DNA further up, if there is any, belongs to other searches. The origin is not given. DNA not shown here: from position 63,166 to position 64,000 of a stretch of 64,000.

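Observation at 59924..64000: Candidate novel defence module: Swt1-HEPN fused to a DUF499/BrxC-like giant NTPase, preceded by a GHKL-ATPase/STAS-like partner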

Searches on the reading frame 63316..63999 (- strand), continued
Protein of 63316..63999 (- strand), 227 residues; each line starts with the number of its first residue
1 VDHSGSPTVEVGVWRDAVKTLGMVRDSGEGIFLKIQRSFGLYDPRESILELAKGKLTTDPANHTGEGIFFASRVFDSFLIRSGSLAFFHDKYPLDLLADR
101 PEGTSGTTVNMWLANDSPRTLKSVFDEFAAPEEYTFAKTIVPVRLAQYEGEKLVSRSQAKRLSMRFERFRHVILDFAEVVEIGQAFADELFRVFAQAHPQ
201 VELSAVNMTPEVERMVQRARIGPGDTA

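Call 54: search_solved_structures(query=P0001, max_evalue=1)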
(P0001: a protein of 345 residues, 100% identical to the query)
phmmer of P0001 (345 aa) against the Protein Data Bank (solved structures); distinct sequences matched with E-value up to 1: 17.
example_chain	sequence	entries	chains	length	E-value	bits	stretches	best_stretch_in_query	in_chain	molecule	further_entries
3f6v_A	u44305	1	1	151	0.00079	21.8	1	11-71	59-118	Possible transcriptional regulator, ArsR family protein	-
2oqg_A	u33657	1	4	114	0.046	16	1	18-79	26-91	Possible transcriptional regulator, ArsR family protein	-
4cgx_A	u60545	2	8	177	0.072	15.4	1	94-140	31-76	POLYMERASE ACIDIC PROTEIN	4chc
2p4w_A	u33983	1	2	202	0.072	15.4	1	11-75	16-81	Transcriptional regulatory protein arsR family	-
3cuo_A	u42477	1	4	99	0.094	15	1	16-66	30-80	Uncharacterized HTH-type transcriptional regulator ygaV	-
4gt8_A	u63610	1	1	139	0.1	14.9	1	101-170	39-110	Sensor protein vraS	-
1i1g_A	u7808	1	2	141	0.14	14.4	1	16-57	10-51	TRANSCRIPTIONAL REGULATOR LRPA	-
1m6e_X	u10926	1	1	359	0.16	14.2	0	180-246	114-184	S-adenosyl-L-methionine:salicylic acid carboxyl methyltransferase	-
2rvc_A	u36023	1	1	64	0.21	13.9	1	9-49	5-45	Interferon-inducible and double-stranded-dependent eIF-2kinase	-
4kmf_A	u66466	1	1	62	0.27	13.5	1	10-49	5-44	Interferon-inducible and double-stranded-dependent eIF-2kinase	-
3tgn_A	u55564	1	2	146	0.32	13.3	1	12-72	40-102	Adc operon repressor AdcR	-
8c7t_A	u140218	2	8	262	0.48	12.7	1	16-58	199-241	GTP-sensing transcriptional pleiotropic repressor CodY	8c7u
3ehg_A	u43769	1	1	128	0.59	12.4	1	95-182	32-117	Sensor kinase (YocF protein)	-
8z85_A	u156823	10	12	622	0.61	12.3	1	95-138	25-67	Polymerase acidic protein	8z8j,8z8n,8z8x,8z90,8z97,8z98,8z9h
8p0b_A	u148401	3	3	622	0.61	12.3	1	95-138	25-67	Polymerase acidic protein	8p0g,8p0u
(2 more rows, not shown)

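Call 67: predict_structure(alignment_id=A4)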
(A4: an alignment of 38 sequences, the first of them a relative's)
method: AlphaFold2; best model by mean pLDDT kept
length: 345 residues; sequences in the alignment: 38
mean_pLDDT: 79.7   pTM: 0.70
mean pLDDT of the five models: 79.7, 79.4, 78.4, 77.4, 75.9
residues with pLDDT >= 90: 123; 70-90: 131; 50-70: 64; < 50: 27
segments of 3 or more residues with pLDDT < 50: 1-3, 172-183, 248-253, 343-345
pLDDT, mean of each block of 10 residues (from residue 1): 65 95 92 92 95 91 91 95 93 97 92 84 90 97 85 71 64 47 57 85 74 64 84 88 58 57 59 73 69 78 88 84 85 87 49
secondary structure, 60 per line:
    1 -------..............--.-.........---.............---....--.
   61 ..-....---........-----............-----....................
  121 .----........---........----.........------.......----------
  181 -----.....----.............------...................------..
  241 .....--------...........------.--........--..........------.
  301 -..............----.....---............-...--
elements in order: H8-21 H26-34 H38-50 E54-57 E64-67 E71-78 H84-95 H101-121 E126-133 E137-144 H149-157 H164-170 H186-190 E195-207 E214-232 H239-245 E254-260 H261-264 H274-281 E287-293 H302-315 E320-324 H328-339

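Call 87: search_protein_families(library=pfam, proteins=[L084:1-1776:+], max_evalue=0.001)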
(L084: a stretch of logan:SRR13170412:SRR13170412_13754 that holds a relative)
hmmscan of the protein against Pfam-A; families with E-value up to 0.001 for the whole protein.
L084:1-1776:+ (591 aa): 2 families
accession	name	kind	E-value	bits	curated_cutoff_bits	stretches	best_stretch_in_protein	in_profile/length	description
PF13020.12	NOV_C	-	6.8e-20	71.4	22.1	1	470-555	2-86/91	Protein NO VEIN, C-terminal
PF00271.37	Helicase_C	-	5.7e-10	39.9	23.5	1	1-37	74-110/110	Helicase conserved C-terminal domain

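Call 88: list_cluster_members(proteins=[P0001])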
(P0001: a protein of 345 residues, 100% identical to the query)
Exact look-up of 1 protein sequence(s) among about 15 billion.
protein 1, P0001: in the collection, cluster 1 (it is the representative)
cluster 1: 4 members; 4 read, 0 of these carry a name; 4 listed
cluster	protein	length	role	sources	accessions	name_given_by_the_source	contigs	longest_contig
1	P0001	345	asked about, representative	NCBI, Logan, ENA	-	-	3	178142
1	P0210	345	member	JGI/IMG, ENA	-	-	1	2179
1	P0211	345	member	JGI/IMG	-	-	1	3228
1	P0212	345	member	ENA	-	-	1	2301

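Call 93: search_protein_families(library=padloc, alignment_id=A6, max_evalue=1e-10)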
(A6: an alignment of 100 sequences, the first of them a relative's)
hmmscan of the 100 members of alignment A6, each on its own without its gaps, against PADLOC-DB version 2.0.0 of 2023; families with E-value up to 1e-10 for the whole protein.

A. member 1, L092:2-1414:- (471 aa): 0 families

B. families by the number of members that match (of 100 scanned): 105 families (the first 25 are shown)
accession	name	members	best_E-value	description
PDLC04135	mad3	4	2.6e-52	mads_3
PDLC02980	AriA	3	2e-20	-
PDLC04140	mad8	3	1.4e-17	mads_8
PDLC03963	SoFic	2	2.5e-115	-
PDLC03040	REase_I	1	7.1e-142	Type I restriction enzyme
PDLC04900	PDC-S08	1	2.8e-136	-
PDLC03812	RTasRmuC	1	2e-132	DRT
PDLC04790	PDC-S01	1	9.3e-104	-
PDLC03044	REase_I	1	6.9e-74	Type I restriction enzyme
PDLC03041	REase_I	1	1.5e-68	Type I restriction enzyme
PDLC03068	Specificity_I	1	1.1e-65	Type I specificity subunit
PDLC03092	Specificity_I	1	6.8e-59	Type I specificity subunit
PDLC03089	Specificity_I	1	6.9e-51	Type I specificity subunit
PDLC03048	REase_I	1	3.1e-49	Type I restriction enzyme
PDLC03099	Specificity_I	1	3.4e-49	Type I specificity subunit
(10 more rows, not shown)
